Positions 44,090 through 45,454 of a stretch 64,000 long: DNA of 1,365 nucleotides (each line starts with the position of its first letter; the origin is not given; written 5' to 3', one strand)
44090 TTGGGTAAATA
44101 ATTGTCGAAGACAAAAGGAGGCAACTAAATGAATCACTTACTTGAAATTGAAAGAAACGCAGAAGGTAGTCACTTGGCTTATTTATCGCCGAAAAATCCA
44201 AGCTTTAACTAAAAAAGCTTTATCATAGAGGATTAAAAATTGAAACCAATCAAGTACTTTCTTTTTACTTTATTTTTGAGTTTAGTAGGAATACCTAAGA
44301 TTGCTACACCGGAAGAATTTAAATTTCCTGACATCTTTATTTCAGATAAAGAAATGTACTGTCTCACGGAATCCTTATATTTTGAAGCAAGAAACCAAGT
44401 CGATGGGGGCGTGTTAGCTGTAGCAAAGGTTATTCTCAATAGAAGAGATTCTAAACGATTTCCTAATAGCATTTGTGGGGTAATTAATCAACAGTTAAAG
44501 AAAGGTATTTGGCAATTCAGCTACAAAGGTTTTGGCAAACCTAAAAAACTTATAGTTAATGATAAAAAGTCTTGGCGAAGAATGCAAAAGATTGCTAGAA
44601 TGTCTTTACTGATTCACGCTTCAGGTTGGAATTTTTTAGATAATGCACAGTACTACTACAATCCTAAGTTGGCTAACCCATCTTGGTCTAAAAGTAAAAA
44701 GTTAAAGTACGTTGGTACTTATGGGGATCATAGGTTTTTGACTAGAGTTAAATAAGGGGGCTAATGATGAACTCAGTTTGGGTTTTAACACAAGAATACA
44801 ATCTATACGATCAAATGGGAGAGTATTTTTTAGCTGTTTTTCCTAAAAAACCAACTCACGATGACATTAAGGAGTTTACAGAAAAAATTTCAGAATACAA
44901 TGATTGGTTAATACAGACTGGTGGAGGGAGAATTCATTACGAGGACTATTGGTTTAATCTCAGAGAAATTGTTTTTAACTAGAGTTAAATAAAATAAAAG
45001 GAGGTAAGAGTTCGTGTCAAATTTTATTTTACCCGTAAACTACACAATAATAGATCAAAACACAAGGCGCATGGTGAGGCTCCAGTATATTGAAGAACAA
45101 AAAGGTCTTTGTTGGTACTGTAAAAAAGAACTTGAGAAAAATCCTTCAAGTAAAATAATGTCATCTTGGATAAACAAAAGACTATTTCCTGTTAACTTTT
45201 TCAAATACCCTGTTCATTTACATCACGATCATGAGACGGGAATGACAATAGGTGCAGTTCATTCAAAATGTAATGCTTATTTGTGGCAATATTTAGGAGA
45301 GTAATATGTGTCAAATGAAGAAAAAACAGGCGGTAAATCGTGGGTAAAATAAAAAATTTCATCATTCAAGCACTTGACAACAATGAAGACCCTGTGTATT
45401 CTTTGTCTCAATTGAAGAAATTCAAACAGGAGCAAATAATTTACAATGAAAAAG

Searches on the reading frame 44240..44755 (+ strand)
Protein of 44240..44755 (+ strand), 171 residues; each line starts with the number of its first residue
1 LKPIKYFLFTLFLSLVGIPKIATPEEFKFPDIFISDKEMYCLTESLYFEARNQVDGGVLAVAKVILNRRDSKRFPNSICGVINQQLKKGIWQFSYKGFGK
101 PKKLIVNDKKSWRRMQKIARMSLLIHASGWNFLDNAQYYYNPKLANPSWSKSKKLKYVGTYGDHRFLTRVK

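Call 3: search_protein_families(library=pfam, proteins=[window:44240-44755:+], max_evalue=0.01)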
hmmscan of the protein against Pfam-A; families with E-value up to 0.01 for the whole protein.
window:44240-44755:+ (171 aa): 1 family
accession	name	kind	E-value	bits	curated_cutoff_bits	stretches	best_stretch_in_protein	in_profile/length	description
PF07486.17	Hydrolase_2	-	1.1e-18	68.1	27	1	56-166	5-99/100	Cell Wall Hydrolase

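Call 4: search_protein_families(library=phrogs, proteins=[window:44240-44755:+], max_evalue=0.001)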
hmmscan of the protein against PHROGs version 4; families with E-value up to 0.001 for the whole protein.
window:44240-44755:+ (171 aa): 2 families
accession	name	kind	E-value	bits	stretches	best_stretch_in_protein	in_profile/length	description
phrog_938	-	lysis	4.5e-14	51.5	1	35-168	49-171/2185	endolysin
phrog_14642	-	lysis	3.1e-12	47.4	1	41-157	105-206/215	endolysin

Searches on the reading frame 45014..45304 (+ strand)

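Call 3: search_protein_families(library=pfam, proteins=[window:45014-45304:+], max_evalue=0.01)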
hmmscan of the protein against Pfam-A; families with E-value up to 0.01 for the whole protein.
window:45014-45304:+ (96 aa): 1 family
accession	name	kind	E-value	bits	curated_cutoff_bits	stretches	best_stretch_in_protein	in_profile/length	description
PF02945.21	Endonuclease_7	-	1.7e-05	25.1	23.6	0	67-90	40-63/82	Recombination endonuclease VII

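Call 4: search_protein_families(library=phrogs, proteins=[window:45014-45304:+], max_evalue=0.001)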
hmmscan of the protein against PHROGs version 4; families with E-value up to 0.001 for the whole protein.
window:45014-45304:+ (96 aa): 4 families
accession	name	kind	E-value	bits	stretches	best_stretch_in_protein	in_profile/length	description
phrog_14729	-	unknown function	6.3e-36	123.4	1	6-95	2-91/92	-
phrog_37301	-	unknown function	7.3e-25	87.8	1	56-96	2-42/42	-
phrog_423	-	DNA, RNA and nucleotide metabolism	1.6e-06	29.1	1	13-89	6-63/159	endonuclease VII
phrog_2914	-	DNA, RNA and nucleotide metabolism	1.5e-05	25.8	0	66-89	111-134/190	endonuclease VII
